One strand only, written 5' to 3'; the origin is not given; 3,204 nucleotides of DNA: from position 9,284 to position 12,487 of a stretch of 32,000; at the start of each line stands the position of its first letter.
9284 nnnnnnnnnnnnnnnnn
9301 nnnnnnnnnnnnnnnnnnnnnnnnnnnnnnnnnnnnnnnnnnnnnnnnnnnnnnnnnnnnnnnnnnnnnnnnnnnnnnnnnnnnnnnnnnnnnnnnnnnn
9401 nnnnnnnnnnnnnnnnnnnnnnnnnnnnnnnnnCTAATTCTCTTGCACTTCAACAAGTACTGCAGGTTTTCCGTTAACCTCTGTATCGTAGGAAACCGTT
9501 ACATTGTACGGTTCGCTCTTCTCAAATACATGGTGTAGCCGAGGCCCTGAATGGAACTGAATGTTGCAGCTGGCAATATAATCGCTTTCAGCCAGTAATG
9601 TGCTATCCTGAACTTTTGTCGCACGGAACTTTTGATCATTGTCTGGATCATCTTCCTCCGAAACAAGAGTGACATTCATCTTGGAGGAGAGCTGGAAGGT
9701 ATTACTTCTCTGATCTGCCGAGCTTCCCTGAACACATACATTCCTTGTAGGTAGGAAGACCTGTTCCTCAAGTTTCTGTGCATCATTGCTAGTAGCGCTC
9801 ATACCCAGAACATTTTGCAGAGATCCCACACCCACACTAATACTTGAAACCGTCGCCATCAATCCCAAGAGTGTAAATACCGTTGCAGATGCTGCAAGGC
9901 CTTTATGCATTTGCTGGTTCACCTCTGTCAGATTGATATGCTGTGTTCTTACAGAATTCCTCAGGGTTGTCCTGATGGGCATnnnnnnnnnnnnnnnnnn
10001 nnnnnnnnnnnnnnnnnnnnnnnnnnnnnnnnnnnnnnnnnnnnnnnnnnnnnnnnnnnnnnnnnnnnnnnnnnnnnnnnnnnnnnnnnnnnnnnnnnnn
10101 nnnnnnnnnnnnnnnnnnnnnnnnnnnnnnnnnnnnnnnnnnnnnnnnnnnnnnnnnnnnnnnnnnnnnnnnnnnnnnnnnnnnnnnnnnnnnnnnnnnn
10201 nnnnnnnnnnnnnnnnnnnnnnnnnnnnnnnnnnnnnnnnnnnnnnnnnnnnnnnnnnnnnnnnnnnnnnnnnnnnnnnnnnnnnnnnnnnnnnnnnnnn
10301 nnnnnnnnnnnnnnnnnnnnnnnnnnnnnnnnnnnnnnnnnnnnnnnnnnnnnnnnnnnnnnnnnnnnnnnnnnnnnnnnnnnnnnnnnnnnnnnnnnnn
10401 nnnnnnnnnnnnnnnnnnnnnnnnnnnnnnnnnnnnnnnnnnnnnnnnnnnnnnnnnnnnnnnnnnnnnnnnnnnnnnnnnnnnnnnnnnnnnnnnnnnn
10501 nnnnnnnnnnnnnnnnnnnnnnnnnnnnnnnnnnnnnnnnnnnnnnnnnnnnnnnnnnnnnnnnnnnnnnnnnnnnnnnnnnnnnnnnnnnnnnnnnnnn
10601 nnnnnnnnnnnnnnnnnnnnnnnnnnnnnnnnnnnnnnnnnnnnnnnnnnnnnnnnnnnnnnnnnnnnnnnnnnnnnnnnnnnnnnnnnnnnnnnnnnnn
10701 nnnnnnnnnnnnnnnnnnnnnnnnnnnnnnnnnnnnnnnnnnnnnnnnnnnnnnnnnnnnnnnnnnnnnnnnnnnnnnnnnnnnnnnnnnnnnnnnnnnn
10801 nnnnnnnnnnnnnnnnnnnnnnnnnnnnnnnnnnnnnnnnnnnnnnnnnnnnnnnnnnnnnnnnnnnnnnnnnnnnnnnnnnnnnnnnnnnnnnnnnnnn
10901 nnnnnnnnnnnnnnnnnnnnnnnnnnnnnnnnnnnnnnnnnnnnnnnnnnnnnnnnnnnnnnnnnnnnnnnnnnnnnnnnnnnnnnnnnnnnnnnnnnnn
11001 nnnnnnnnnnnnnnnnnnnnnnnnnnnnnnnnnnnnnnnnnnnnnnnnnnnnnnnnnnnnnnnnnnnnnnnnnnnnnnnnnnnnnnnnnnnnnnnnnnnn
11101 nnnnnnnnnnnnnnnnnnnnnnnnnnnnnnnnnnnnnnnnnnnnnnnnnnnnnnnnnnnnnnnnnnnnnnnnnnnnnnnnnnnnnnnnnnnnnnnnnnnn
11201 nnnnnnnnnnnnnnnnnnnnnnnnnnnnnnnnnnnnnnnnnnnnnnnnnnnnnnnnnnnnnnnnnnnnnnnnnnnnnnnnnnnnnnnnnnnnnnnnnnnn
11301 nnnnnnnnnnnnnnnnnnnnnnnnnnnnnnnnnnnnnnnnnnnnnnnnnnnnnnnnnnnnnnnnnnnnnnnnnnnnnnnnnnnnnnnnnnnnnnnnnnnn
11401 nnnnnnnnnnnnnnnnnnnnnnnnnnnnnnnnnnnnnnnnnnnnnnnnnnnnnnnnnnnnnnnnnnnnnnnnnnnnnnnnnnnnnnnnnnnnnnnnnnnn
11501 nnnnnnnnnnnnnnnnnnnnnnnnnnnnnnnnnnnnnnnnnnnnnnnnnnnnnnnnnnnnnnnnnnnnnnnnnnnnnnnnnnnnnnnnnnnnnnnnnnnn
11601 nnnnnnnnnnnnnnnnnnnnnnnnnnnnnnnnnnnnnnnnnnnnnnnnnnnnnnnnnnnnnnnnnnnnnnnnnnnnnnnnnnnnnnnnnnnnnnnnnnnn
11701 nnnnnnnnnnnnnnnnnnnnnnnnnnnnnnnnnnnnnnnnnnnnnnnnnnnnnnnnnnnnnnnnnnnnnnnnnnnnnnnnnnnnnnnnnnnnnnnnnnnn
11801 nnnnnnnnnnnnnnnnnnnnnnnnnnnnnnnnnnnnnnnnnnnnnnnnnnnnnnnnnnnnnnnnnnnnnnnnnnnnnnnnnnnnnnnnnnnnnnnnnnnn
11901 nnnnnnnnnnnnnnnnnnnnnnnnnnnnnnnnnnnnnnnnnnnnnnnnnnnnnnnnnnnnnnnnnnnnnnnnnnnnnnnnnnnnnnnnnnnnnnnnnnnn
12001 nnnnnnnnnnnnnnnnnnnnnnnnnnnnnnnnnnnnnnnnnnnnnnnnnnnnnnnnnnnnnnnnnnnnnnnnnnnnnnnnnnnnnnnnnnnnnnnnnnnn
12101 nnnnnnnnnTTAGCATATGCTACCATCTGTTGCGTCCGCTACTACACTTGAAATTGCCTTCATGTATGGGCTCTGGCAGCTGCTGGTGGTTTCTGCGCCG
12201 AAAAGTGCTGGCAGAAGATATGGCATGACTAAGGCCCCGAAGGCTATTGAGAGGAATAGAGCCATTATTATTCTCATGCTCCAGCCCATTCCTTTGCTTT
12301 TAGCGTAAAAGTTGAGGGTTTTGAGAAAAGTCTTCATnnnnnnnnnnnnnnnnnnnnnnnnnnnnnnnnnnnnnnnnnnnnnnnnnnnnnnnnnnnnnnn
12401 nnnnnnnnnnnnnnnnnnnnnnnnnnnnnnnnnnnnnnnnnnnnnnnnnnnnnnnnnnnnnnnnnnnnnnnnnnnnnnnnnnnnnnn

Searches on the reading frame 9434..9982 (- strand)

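Call 3: search_protein_families(library=pfam, proteins=[window:9434-9982:-], max_evalue=1)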
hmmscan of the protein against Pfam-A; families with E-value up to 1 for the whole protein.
window:9434-9982:- (182 aa): 1 family
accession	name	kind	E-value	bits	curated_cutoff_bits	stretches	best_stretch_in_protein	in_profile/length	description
PF07472.16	PA-IIL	-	0.12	13.1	21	1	81-116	60-95/107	Fucose-binding lectin II (PA-IIL)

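Call 4: search_protein_families(library=ncbifam, proteins=[window:9434-9982:-], max_evalue=1)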
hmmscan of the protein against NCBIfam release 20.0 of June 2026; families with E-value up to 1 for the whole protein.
window:9434-9982:- (182 aa): 0 families

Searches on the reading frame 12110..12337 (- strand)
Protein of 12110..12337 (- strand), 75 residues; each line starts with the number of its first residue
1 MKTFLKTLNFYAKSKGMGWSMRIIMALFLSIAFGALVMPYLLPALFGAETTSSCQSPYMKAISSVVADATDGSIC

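Call 3: search_protein_families(library=pfam, proteins=[window:12110-12337:-], max_evalue=1)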
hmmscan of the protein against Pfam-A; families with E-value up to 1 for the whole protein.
window:12110-12337:- (75 aa): 0 families

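Call 4: search_protein_families(library=ncbifam, proteins=[window:12110-12337:-], max_evalue=1)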
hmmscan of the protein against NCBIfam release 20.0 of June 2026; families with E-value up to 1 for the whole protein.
window:12110-12337:- (75 aa): 0 families

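Call 75: predict_structure(alignment_id=A3)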
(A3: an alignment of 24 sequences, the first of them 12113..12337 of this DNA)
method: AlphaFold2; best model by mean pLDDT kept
length: 75 residues; sequences in the alignment: 24
mean_pLDDT: 65.6   pTM: 0.34
mean pLDDT of the five models: 65.6, 65.3, 62.7, 62.2, 61.0
residues with pLDDT >= 90: 10; 70-90: 16; 50-70: 41; < 50: 8
segments of 3 or more residues with pLDDT < 50: none
pLDDT, mean of each block of 10 residues (from residue 1): 52 56 88 90 68 53 60 51
secondary structure, 60 per line:
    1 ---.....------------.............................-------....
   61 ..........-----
elements in order: H4-8 H21-49 H57-70
